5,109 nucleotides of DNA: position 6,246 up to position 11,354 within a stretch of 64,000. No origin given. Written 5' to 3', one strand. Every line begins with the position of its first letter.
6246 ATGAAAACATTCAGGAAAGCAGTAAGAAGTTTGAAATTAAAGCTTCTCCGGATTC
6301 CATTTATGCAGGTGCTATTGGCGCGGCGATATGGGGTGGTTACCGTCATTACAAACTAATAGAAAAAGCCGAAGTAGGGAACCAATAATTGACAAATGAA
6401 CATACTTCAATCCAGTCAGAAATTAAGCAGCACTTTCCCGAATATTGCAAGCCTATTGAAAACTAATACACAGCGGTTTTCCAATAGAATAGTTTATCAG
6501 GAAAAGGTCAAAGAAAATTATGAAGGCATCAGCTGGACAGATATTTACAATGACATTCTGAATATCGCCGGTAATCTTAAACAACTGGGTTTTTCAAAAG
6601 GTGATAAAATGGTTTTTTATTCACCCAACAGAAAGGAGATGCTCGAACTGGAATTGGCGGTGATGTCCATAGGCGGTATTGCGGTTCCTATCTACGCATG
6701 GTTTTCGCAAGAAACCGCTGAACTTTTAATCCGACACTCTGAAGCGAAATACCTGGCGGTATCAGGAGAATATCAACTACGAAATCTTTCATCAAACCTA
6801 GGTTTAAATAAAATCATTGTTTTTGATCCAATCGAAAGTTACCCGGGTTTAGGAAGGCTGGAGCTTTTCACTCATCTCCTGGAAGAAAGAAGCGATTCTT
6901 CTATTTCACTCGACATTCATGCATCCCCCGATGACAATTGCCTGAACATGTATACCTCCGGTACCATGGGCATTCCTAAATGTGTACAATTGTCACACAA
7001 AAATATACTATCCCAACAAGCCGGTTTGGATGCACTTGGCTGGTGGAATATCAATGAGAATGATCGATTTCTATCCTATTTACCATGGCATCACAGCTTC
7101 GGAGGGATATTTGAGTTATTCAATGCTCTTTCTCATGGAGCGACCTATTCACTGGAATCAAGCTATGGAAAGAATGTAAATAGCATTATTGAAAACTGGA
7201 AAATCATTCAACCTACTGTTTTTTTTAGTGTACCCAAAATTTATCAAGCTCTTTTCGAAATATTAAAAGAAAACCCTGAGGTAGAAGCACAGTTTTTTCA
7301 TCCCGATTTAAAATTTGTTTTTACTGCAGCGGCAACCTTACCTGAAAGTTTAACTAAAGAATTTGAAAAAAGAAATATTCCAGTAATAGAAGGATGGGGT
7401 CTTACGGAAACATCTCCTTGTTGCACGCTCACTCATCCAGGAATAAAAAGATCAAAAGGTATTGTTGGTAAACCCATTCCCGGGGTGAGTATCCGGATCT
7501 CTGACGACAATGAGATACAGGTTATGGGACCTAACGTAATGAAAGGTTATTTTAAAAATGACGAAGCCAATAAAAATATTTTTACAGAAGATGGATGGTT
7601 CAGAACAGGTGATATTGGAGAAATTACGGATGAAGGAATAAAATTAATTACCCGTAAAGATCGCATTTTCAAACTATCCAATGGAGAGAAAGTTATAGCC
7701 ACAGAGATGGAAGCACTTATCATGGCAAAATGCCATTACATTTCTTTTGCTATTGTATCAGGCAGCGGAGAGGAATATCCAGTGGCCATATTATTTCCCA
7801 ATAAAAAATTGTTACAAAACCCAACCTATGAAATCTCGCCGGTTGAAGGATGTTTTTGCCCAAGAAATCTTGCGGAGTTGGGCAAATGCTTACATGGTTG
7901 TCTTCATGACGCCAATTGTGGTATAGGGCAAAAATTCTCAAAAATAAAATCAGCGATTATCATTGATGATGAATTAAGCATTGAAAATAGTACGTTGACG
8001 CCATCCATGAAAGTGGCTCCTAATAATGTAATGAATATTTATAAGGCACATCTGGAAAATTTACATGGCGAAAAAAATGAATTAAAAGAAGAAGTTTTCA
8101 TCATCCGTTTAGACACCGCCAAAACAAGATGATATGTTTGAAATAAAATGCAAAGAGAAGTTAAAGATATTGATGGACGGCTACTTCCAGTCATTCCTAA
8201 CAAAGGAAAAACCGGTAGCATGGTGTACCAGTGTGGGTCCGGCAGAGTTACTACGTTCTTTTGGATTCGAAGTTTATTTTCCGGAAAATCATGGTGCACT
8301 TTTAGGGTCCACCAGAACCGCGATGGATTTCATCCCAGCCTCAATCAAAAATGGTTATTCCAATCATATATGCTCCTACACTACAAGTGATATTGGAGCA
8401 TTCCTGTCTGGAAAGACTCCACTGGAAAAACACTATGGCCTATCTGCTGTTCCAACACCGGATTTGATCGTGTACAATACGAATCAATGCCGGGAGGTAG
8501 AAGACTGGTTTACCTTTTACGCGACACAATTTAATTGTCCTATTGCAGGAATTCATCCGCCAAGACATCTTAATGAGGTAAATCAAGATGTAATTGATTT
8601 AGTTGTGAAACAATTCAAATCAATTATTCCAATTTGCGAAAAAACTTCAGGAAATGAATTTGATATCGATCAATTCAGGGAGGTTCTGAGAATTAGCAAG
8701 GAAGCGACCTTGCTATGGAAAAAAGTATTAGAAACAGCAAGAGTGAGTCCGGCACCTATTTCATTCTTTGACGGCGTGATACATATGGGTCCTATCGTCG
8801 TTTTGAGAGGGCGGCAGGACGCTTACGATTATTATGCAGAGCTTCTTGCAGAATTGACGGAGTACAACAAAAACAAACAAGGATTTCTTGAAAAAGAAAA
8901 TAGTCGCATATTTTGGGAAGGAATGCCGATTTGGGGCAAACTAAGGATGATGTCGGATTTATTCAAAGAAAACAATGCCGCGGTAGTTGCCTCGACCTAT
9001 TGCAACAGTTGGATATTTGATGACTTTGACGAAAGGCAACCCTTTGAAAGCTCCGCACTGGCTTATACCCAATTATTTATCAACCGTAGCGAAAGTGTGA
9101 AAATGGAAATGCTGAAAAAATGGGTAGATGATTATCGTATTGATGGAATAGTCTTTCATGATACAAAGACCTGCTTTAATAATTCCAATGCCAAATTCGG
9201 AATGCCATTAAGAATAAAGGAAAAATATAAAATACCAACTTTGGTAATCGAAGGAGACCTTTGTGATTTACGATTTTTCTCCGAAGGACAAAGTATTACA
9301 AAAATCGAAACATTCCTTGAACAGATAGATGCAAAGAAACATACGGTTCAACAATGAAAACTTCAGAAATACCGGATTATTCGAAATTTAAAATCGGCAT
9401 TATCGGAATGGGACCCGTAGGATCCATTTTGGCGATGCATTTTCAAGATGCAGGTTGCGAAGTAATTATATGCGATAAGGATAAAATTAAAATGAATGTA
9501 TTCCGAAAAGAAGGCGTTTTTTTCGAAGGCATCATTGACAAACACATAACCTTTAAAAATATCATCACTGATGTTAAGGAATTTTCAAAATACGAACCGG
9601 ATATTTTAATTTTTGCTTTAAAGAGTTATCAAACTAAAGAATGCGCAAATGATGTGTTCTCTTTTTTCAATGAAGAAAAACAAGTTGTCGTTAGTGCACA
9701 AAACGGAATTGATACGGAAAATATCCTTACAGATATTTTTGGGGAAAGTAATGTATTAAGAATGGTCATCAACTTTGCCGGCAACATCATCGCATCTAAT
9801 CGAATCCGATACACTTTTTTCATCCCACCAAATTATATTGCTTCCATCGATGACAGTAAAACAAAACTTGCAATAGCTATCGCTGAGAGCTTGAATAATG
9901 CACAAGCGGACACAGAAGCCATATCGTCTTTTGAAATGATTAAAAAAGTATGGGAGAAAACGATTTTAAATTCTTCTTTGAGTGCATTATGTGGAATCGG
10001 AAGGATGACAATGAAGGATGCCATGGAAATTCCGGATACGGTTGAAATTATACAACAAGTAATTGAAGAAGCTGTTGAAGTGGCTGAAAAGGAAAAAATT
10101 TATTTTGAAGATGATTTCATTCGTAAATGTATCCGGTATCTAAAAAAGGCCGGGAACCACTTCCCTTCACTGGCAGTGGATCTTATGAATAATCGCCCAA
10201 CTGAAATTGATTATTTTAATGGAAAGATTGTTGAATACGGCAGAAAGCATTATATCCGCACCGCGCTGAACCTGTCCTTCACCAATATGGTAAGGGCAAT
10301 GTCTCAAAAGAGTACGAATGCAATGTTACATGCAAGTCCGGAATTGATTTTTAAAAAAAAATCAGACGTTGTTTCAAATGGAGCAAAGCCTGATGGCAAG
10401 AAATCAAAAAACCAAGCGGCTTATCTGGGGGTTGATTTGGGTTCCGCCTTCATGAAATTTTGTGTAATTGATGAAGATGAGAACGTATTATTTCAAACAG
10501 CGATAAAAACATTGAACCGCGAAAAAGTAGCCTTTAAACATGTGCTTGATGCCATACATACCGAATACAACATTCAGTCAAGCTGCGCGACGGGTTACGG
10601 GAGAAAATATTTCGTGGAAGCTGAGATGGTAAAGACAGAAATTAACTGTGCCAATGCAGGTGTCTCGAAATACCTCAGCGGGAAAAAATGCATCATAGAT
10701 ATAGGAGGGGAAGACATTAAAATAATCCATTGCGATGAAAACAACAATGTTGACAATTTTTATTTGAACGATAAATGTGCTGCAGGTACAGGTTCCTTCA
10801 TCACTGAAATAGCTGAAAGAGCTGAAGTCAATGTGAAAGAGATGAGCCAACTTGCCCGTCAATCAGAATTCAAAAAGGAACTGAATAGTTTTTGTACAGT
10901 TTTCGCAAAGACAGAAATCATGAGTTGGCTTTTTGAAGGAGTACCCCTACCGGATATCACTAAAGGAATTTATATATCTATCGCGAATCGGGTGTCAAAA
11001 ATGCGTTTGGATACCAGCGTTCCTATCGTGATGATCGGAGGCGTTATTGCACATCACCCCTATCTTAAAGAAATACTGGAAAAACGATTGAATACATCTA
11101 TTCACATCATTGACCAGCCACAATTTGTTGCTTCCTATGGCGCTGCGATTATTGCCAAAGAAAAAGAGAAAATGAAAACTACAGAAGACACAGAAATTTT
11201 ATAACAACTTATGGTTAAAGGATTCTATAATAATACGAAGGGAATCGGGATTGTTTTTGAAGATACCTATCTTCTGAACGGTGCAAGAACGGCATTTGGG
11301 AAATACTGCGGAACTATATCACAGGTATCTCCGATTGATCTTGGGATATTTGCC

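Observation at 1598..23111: Complete Thauera-type anaerobic benzoyl-CoA degradation supra-operon in a T9SS (Bacteroidota-like) chromosome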

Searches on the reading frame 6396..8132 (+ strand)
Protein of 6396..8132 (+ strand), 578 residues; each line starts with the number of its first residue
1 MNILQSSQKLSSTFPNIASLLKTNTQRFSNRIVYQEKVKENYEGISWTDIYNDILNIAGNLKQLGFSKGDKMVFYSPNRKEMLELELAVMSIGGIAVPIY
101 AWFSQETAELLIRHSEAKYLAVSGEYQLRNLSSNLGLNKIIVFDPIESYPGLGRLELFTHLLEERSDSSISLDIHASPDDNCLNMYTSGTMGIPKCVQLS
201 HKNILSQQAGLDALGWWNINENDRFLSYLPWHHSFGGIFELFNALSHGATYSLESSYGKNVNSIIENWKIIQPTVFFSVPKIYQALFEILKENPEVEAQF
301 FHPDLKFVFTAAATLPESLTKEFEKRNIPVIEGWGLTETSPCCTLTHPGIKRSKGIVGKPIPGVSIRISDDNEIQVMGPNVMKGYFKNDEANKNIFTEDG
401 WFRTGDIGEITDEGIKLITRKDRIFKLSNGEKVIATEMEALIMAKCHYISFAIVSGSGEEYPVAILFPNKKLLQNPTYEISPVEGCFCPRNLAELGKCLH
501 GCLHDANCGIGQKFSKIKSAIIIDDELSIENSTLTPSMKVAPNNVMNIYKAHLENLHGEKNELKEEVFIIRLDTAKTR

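Call 3: search_protein_families(library=ncbifam, proteins=[window:6396-8132:+], max_evalue=0.00001)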
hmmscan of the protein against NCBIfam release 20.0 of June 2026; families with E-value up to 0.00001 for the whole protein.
window:6396-8132:+ (578 aa): 95 families (the best 25 are shown)
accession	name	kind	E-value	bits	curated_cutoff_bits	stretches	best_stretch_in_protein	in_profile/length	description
NF004837.0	PRK06187.1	subfamily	2.4e-66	224.1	476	1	16-454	9-454/531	long-chain-fatty-acid--CoA ligase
NF009232.0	PRK12582.1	subfamily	1.1e-55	189.1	777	1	3-561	37-617/624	acyl-CoA synthetase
NF005801.1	PRK07656.1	equivalog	1.7e-51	175.4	657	1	27-446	9-427/500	FadD3 family acyl-CoA ligase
NF038343.1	ligase_FadD11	exception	7.4e-46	156.7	950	2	303-470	327-494/585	fatty acid--CoA ligase FadD11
NF004114.0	PRK05605.1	equivalog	2.1e-44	151.8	766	1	175-454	217-501/575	long-chain-fatty-acid--CoA ligase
TIGR01923.1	menE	equivalog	3.7e-44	151.3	330.15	1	46-457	1-382/442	o-succinylbenzoate--CoA ligase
NF005702.0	PRK07514.1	subfamily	2.3e-41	141.7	558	1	40-445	25-423/506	malonyl-CoA synthase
NF002966.0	PRK03640.1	equivalog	4.1e-41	141.1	556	1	39-459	22-418/483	o-succinylbenzoate--CoA ligase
NF005676.0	PRK07470.1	equivalog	1e-39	136.6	774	1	8-454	13-461/544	acyl-CoA synthetase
NF005307.0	PRK06839.1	equivalog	1.4e-39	136.1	748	1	42-455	25-426/496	o-succinylbenzoate--CoA ligase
NF005714.0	PRK07529.1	subfamily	1.9e-38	132.3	632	1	13-419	32-472/640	acyl-CoA synthetase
NF052269.1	Staph_lig_FadD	equivalog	1.7e-37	128.9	650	1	38-456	19-426/499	long-chain-fatty-acid--CoA ligase FadD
NF006181.0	PRK08314.1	subfamily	2.6e-37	128.3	705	1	19-445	28-475/563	long-chain-fatty-acid--CoA ligase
NF005857.1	PRK07786.1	exception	1.7e-36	125.8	733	1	44-465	34-459/513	fatty-acid--CoA ligase FadD5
NF006386.0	PRK08633.1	equivalog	2.4e-36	124.9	1221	1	177-443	780-1062/1147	acyl-[ACP]--phospholipid O-acyltransferase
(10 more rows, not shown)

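Call 20: search_solved_structures(query=window:6396-8132:+, max_evalue=1e-20)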
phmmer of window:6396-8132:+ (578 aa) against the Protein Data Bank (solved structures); distinct sequences matched with E-value up to 1e-20: 26.
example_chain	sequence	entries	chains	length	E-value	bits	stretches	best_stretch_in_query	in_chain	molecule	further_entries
5ie0_A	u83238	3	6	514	1.6e-33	119.3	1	57-464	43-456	Oxalate--CoA ligase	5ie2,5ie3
3r44_A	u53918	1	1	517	3.9e-31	111.5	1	58-455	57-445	fatty acyl CoA synthetase FADD13 (FATTY-ACYL-CoA SYNTHETASE)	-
6qjz_A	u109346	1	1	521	2.8e-29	105.3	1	56-466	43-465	oxalyl CoA-synthetase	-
5zrn_A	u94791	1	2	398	1.3e-27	99.9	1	58-421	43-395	Long-chain-fatty-acid--CoA ligase FadD13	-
3t5b_A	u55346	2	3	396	2.5e-27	98.9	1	58-416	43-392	PROBABLE CHAIN-FATTY-ACID-CoA LIGASE FADD13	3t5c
4fuq_A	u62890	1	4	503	4.6e-27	98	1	45-454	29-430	Malonyl CoA synthetase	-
4fut_A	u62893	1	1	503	4.6e-27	98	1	45-454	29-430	Malonyl CoA synthetase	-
4gxr_A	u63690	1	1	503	4.7e-27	98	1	45-454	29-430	Malonyl CoA synthetase, Benzoate-CoA ligase Chimeric protein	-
4gxq_A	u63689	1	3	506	4.8e-27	98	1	45-454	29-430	Malonyl CoA synthetase, Benzoate-CoA ligase Chimeric protein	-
5x8f_A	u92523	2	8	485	1e-26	96.9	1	162-457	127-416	2-succinylbenzoate--CoA ligase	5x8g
5buq_A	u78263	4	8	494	1.1e-26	96.8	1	161-457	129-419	2-succinylbenzoate--CoA ligase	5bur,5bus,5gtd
8wev_A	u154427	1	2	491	1.9e-26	96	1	40-440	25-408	Feruloyl-CoA Synthetase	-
8weu_A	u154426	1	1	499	2.1e-26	95.9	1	40-440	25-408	Fatty-acyl-CoA synthase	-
6k4c_A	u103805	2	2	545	2.5e-25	92.3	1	42-473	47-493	Ancestral luciferase AncLamp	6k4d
8r2q_A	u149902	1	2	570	2.7e-25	92.2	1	45-461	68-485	Probable fatty-acid-CoA ligase FadD5 (Fatty-acid-CoA synthetase) (Fatty-acid-CoA synthase)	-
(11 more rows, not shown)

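Call 46: search_protein_families(library=pfam, proteins=[window:6396-8132:+], max_evalue=0.00001)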
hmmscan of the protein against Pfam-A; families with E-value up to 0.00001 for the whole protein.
window:6396-8132:+ (578 aa): 2 families
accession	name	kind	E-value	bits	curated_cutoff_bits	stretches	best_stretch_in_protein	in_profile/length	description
PF00501.34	AMP-binding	-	2.4e-63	214.7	29.9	1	24-386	4-384/384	AMP-binding enzyme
PF23562.2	AMP-binding_C_3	-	1e-06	29.6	20.8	1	422-473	1-52/124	AMP-binding enzyme C-terminal domain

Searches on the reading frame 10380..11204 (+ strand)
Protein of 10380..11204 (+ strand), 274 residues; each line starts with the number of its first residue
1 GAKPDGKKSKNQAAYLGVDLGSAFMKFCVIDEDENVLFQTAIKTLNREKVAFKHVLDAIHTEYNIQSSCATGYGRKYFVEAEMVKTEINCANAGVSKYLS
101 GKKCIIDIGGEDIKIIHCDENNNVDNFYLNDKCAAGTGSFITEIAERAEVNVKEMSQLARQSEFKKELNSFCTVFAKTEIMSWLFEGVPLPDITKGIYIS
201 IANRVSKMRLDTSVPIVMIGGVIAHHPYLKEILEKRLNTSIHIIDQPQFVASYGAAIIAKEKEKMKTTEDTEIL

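Call 40: search_solved_structures(query=window:10380-11204:+, max_evalue=1e-20, show_alignments=2)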
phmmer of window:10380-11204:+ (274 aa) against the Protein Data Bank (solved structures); distinct sequences matched with E-value up to 1e-20: 5.
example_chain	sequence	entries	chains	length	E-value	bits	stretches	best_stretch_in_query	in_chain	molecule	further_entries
4eht_A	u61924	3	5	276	1.8e-41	145.8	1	16-266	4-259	Activator of 2-hydroxyisocaproyl-CoA dehydratase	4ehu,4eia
9gai_D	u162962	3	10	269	6.1e-36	127.7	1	17-260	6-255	3-methylbenzoyl-CoA reductase alpha subunit MbdQ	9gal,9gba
1hux_A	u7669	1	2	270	2.1e-35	125.9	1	16-263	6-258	ACTIVATOR OF (R)-2-HYDROXYGLUTARYL-COA DEHYDRATASE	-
7yyl_E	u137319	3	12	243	1.9e-31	113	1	15-261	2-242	Putative CoA-substrate-specific enzyme activase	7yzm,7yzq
9gai_C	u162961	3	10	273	1.4e-27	100.3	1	16-260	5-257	3-methylbenzoyl-CoA reductase delta subunit MbdP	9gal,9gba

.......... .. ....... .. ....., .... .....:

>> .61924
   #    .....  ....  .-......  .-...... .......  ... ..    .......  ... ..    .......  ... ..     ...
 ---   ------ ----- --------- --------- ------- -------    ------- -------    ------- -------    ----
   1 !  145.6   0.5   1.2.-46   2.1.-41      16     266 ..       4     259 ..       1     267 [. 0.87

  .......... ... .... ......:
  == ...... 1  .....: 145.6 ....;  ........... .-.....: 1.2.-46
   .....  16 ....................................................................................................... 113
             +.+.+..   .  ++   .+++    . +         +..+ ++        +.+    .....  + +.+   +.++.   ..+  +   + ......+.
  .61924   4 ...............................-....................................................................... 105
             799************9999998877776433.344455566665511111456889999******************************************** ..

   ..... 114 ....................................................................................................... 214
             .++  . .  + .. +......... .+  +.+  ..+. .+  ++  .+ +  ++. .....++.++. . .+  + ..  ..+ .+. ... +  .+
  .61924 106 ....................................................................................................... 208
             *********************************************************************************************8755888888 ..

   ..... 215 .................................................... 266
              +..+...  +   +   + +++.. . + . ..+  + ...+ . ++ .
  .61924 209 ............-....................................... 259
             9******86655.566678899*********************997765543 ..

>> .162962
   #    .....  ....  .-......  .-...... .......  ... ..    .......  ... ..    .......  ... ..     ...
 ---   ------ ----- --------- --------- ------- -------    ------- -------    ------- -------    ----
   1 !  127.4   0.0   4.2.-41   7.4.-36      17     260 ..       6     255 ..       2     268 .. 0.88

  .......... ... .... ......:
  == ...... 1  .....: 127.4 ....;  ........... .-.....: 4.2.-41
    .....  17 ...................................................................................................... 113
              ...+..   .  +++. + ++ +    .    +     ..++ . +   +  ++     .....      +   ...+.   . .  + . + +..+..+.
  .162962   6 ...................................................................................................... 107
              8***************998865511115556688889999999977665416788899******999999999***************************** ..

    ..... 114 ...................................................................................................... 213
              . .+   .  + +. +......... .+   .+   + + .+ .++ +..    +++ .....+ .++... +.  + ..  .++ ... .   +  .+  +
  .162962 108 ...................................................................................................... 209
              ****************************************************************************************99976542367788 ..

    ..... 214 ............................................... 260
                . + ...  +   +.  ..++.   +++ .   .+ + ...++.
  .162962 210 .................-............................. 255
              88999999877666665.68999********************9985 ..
